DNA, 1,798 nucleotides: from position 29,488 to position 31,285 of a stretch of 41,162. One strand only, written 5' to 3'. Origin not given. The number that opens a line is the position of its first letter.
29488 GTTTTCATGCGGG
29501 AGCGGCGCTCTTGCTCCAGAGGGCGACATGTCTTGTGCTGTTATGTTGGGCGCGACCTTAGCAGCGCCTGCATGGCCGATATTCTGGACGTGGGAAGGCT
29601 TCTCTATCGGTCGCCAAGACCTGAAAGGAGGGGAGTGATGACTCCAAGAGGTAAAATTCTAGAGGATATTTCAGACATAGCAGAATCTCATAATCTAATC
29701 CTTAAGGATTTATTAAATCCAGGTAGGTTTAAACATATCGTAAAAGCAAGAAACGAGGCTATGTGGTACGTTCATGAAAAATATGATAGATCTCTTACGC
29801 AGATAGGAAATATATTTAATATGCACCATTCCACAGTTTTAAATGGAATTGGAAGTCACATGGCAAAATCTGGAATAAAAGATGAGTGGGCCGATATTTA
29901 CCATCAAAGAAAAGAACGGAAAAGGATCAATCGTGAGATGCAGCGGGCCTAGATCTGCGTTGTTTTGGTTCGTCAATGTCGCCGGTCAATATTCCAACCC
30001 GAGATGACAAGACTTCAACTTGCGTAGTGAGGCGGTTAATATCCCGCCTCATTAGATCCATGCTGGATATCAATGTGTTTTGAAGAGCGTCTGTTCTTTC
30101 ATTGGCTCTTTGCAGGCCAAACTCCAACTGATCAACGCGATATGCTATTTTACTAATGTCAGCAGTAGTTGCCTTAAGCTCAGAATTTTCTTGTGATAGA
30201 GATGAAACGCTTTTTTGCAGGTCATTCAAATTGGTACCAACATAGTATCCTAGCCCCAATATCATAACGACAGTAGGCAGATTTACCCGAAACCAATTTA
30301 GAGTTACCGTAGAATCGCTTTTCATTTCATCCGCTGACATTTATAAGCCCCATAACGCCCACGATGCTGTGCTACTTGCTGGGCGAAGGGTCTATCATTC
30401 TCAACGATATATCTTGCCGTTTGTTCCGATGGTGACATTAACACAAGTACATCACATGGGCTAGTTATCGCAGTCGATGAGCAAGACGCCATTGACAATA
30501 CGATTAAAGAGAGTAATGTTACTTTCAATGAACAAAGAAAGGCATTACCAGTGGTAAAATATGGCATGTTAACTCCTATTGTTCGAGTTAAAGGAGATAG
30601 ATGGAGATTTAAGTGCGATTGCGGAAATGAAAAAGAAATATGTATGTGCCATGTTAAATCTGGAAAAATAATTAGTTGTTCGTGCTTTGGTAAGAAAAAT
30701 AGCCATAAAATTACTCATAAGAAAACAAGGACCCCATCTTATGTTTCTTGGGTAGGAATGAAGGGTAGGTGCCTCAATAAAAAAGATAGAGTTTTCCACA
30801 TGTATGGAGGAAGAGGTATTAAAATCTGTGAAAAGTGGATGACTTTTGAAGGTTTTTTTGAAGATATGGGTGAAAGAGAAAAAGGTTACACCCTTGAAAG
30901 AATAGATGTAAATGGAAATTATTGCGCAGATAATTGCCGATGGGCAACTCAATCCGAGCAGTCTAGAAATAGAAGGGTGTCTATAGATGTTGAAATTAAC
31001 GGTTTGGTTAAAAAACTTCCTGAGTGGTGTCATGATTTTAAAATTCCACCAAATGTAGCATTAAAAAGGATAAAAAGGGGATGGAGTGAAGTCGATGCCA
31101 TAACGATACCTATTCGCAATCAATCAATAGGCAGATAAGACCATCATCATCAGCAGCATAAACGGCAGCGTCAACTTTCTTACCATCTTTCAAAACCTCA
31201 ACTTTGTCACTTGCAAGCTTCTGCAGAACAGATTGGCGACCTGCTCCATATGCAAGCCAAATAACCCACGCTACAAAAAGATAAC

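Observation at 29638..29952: Stand-alone DnaA domain IV protein as the last gene of the replication operon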

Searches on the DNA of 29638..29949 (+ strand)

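Call 67: search_dna_similar(query=L001:8700-9700:+, collection=phages, mode=near, max_rows=60)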
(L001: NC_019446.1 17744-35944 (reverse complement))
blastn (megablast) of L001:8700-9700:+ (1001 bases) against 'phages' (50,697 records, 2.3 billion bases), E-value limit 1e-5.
Records with a match: 41; places in all: 41; records where one place covers at least 80% of the query: 41.
Best place of each record, by identity: >=99% 41.
By first word of the organism name: Brucella 41.
By host as written in the record: Brucella abortus S19 14; Brucella sp. 6; Brucella abortus 141 5; Brucella abortus 4; Brucella abortus 544 2; Brucella melitensis 16M 2; brucella abortus 141 2; Brucella melitensis 1; and 5 more.
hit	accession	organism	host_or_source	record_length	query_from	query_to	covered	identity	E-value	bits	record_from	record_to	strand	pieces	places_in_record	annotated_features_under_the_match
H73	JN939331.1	Brucella phage Tb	Brucella abortus 544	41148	1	1001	100%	100.0%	0e+0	1849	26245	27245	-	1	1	hypothetical protein (x3) | putative replication initiation factor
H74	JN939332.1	Brucella phage Pr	Brucella melitensis 16M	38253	1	1001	100%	100.0%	0e+0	1849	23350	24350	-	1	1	hypothetical protein (x3) | putative DnaA-like protein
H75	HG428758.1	Brucella phage F1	Brucella sp.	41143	1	1001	100%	100.0%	0e+0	1849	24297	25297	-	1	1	F1_ORF27: hypothetical protein | F1_ORF29: hypothetical protein | F1_ORF28: putative replication initiation protein | F1_ORF30: hypothetical protein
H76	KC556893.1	Brucella phage Bk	Brucella melitensis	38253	1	1001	100%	100.0%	0e+0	1849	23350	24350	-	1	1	hypothetical protein (x3) | putative DnaA-like protein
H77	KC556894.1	Brucella phage Fz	Brucella abortus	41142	1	1001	100%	100.0%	0e+0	1849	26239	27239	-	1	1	hypothetical protein (x3) | putative replication initiation factor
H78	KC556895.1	Brucella phage R/C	Brucella canis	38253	1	1001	100%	100.0%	0e+0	1849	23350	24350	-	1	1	hypothetical protein (x3) | putative DnaA-like protein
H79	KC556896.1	Brucella phage S708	Brucella suis S708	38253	1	1001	100%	100.0%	0e+0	1849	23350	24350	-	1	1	hypothetical protein (x3) | putative DnaA-like protein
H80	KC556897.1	Brucella phage Tb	Brucella abortus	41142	1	1001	100%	100.0%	0e+0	1849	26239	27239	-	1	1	hypothetical protein (x3) | putative replication initiation factor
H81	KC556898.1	Brucella phage Wb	Brucella abortus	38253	1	1001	100%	100.0%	0e+0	1849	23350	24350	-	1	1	hypothetical protein (x3) | putative DnaA-like protein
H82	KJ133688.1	Brucella phage 02_19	Brucella abortus S19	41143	1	1001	100%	100.0%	0e+0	1849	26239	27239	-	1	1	hypothetical protein (x3) | putative replication initiation factor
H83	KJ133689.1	Brucella phage 02_141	Brucella abortus 141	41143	1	1001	100%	100.0%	0e+0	1849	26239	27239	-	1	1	hypothetical protein (x3) | putative replication initiation factor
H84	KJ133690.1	Brucella phage 11sa_19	Brucella abortus S19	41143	1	1001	100%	100.0%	0e+0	1849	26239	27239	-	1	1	hypothetical protein (x3) | putative replication initiation factor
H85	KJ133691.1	Brucella phage 11sa_141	Brucella abortus S19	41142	1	1001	100%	100.0%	0e+0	1849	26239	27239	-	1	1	hypothetical protein (x3) | putative replication initiation factor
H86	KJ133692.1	Brucella phage 110_19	Brucella abortus S19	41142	1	1001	100%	100.0%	0e+0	1849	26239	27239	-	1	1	hypothetical protein (x3) | putative replication initiation factor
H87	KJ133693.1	Brucella phage 110_141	Brucella abortus 141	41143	1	1001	100%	100.0%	0e+0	1849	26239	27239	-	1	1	hypothetical protein (x3) | putative replication initiation factor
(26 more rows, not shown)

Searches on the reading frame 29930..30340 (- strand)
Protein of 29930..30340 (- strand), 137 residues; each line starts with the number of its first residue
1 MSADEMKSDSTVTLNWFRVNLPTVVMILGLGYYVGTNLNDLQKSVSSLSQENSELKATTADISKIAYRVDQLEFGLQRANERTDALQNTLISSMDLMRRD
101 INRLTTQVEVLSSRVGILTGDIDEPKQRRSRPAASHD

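Call 76: search_protein_families(library=pfam, proteins=[window:29930-30340:-], max_evalue=0.01)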
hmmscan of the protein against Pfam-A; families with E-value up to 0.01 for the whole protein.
window:29930-30340:- (137 aa): 6 families
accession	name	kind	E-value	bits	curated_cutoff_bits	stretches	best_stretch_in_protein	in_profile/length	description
PF04728.18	LPP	-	9.6e-06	26.3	29.1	0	37-84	1-45/53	Lipoprotein leucine-zipper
PF04977.20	DivIC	-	0.0021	18.3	28.9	0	38-62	26-50/80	Septum formation initiator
PF16331.10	TolA_bind_tri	-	0.0024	18.4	30.1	0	67-114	4-47/76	TolA binding protein trimerisation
PF15905.10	HMMR_N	-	0.0047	16.9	30.1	1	44-115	221-292/330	Hyaluronan mediated motility receptor N-terminal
PF05531.17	NPV_P10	-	0.0049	17.8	29.8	0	38-90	13-65/75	Nucleopolyhedrovirus P10 protein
PF06825.17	HSBP1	-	0.0065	16.7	28.6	0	77-112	12-47/51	Heat shock factor binding protein 1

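Call 102: search_protein_families(library=phrogs, proteins=[window:29930-30340:-], max_evalue=0.001)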
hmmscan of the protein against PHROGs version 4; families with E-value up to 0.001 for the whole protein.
window:29930-30340:- (137 aa): 3 families
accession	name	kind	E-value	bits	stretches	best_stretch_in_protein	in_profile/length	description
phrog_23521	-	unknown function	2e-82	275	1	1-134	1-134/140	-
phrog_5553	-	unknown function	6.2e-05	24.2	1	36-116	14-101/114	-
phrog_739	-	lysis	0.00067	20.9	0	15-103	7-91/122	Rz-like spanin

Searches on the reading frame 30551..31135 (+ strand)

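Call 32: search_protein_families(library=pfam, proteins=[window:30551-31135:+], max_evalue=0.05)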
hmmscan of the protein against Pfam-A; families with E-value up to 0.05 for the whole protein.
window:30551-31135:+ (195 aa): 0 families

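Call 102: search_protein_families(library=phrogs, proteins=[window:30551-31135:+], max_evalue=0.001)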
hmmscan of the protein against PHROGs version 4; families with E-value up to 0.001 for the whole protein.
window:30551-31135:+ (195 aa): 7 families
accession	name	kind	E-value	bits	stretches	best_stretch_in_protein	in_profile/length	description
phrog_374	-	DNA, RNA and nucleotide metabolism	1.9e-52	179.9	1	3-184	201-396/617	HNH endonuclease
phrog_3377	-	DNA, RNA and nucleotide metabolism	3e-47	162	1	54-191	5-144/196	HNH endonuclease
phrog_8790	-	DNA, RNA and nucleotide metabolism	1.5e-33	117.8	1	55-145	17-107/241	restriction endonuclease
phrog_2081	-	DNA, RNA and nucleotide metabolism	2.8e-26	93.6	1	22-145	55-199/433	HNH endonuclease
phrog_953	-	DNA, RNA and nucleotide metabolism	1.2e-12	48.9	1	50-137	211-301/420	HNH endonuclease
phrog_4578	-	DNA, RNA and nucleotide metabolism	4.9e-05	24.2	1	105-143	22-61/130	HNH endonuclease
phrog_22195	-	unknown function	0.0004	21.2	1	3-66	14-75/148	-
